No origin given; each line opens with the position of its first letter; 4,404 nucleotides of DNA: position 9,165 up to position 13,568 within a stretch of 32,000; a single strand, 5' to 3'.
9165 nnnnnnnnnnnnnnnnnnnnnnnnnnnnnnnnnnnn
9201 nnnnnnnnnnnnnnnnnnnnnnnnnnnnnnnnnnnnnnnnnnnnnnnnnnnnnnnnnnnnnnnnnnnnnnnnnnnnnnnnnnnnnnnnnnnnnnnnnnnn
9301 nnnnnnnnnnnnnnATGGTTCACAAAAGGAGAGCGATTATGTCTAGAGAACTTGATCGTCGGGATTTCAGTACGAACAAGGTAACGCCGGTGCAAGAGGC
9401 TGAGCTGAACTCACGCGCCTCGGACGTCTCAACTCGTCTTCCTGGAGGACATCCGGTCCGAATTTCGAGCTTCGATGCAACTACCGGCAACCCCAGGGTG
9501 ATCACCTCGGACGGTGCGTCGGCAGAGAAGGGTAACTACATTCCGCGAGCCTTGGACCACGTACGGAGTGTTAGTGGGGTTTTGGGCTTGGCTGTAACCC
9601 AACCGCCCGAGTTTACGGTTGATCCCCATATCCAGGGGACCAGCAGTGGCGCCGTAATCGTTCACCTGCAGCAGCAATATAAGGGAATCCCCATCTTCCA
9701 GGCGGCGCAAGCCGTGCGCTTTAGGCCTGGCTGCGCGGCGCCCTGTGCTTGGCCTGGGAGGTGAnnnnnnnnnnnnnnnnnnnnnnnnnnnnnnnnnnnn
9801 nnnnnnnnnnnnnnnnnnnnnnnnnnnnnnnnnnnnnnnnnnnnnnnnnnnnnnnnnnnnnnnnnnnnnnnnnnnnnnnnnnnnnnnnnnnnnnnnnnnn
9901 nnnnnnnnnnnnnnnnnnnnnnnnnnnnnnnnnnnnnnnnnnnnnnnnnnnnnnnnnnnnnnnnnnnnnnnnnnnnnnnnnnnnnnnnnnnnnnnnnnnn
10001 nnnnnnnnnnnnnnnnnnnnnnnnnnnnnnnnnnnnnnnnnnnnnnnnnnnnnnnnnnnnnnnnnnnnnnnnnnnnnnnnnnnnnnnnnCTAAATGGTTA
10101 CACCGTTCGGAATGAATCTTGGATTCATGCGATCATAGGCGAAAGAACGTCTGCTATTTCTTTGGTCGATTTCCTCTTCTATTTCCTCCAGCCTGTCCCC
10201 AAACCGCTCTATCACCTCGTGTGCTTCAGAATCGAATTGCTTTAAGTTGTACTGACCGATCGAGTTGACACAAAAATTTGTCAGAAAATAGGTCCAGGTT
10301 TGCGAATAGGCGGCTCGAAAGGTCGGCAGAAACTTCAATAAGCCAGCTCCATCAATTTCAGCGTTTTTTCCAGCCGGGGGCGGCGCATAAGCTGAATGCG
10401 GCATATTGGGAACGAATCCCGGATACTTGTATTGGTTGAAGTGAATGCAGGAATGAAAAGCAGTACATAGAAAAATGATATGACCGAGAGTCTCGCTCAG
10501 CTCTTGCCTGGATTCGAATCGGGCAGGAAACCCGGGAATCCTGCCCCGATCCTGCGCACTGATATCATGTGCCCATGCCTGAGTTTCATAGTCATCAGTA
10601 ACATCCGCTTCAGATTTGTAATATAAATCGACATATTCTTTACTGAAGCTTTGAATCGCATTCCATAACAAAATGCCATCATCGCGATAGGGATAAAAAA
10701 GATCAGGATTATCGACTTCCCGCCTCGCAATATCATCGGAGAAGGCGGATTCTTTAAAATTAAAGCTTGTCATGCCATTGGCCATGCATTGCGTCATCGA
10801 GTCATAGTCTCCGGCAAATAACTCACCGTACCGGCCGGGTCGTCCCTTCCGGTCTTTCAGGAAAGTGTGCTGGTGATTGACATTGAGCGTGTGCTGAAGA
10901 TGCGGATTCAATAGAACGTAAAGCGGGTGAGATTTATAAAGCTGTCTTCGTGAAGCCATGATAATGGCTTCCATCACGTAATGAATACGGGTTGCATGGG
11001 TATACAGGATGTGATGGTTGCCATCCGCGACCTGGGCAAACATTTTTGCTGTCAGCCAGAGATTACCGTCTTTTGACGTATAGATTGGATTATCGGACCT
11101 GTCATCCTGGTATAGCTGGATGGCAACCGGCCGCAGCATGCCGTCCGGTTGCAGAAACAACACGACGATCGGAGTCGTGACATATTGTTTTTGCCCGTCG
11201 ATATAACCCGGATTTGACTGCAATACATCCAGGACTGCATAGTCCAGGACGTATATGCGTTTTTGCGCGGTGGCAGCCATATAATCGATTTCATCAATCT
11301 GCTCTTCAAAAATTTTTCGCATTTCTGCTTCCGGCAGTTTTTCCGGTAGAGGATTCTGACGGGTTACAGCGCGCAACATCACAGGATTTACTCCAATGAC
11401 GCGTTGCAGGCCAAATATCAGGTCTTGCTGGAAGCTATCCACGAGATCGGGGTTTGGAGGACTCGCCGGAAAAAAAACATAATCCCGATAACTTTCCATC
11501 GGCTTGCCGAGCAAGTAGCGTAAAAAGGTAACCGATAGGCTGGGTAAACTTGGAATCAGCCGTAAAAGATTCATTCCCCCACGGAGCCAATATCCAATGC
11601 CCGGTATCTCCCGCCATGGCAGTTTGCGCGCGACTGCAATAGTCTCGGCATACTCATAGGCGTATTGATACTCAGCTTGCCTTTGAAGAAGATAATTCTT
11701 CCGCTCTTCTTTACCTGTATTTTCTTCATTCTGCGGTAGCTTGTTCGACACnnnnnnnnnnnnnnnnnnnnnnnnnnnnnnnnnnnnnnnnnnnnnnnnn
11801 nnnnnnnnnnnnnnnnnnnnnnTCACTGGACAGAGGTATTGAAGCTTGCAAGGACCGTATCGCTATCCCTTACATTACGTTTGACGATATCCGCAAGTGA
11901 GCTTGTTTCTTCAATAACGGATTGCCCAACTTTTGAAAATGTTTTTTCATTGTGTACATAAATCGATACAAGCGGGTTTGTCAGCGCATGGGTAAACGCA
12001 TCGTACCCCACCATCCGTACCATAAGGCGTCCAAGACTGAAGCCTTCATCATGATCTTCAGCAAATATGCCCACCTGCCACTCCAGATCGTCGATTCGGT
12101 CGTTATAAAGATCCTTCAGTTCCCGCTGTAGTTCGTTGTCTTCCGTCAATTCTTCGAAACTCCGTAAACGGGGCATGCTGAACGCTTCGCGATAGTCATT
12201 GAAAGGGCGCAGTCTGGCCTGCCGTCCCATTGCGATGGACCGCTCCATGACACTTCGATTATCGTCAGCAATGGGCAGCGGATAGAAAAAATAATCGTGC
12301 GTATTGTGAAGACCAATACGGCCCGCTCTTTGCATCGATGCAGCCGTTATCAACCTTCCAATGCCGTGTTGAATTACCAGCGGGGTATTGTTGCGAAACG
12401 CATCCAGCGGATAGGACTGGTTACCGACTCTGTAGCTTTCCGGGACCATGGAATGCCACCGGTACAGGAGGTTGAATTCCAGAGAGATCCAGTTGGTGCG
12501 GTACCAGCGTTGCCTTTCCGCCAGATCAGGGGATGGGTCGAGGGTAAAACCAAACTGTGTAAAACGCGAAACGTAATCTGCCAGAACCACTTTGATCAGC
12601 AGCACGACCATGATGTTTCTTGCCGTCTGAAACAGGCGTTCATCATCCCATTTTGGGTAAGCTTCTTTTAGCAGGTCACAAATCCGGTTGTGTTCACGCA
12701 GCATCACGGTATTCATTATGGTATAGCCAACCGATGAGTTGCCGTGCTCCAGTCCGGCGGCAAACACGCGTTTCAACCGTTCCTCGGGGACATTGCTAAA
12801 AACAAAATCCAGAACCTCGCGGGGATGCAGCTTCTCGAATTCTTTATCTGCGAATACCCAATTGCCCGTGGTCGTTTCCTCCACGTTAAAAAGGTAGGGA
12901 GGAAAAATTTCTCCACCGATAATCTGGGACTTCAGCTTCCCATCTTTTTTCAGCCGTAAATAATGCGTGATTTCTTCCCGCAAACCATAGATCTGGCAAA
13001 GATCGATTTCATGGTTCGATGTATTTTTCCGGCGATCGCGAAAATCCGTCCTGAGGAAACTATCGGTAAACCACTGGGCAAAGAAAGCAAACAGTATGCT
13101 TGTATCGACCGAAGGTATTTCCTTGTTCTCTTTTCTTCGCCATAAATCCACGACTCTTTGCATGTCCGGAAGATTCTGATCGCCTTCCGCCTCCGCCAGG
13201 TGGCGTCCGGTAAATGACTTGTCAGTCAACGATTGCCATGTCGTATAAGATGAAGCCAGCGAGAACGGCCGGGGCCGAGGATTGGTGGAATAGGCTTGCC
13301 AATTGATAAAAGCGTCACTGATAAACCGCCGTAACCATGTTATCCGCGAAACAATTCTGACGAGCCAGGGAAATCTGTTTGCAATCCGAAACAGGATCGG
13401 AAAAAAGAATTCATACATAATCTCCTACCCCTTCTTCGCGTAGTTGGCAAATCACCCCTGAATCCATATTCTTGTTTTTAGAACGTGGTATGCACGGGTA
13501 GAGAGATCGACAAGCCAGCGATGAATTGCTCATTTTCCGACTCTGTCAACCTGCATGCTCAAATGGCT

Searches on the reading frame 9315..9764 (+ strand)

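Call 27: search_protein_families(library=pfam, proteins=[window:9315-9764:+], max_evalue=0.001)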
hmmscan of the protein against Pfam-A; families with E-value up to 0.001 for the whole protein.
window:9315-9764:+ (149 aa): 1 family
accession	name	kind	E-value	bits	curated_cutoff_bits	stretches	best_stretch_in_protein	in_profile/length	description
PF07504.19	FTP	-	0.00061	20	21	0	111-134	13-36/51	Fungalysin/Thermolysin Propeptide Motif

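Call 67: search_protein_families(library=padloc, proteins=[window:9315-9764:+], max_evalue=0.001)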
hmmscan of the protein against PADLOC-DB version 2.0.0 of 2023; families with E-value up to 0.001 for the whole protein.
window:9315-9764:+ (149 aa): 0 families

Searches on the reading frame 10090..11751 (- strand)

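Call 26: search_protein_families(library=pfam, proteins=[window:10090-11751:-], max_evalue=0.001)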
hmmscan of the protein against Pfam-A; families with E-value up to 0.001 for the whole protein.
window:10090-11751:- (553 aa): 1 family
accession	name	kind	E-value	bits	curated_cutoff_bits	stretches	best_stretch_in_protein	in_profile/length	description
PF00305.24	Lipoxygenase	-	1.1e-57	196.4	23.6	1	106-537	190-657/673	Lipoxygenase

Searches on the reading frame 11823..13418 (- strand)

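Call 26: search_protein_families(library=pfam, proteins=[window:11823-13418:-], max_evalue=0.001)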
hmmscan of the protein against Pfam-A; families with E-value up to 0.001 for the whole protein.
window:11823-13418:- (531 aa): 1 family
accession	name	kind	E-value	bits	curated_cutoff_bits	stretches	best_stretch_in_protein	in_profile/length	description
PF03098.20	An_peroxidase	-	6e-43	147.6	25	1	132-521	148-524/530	Animal haem peroxidase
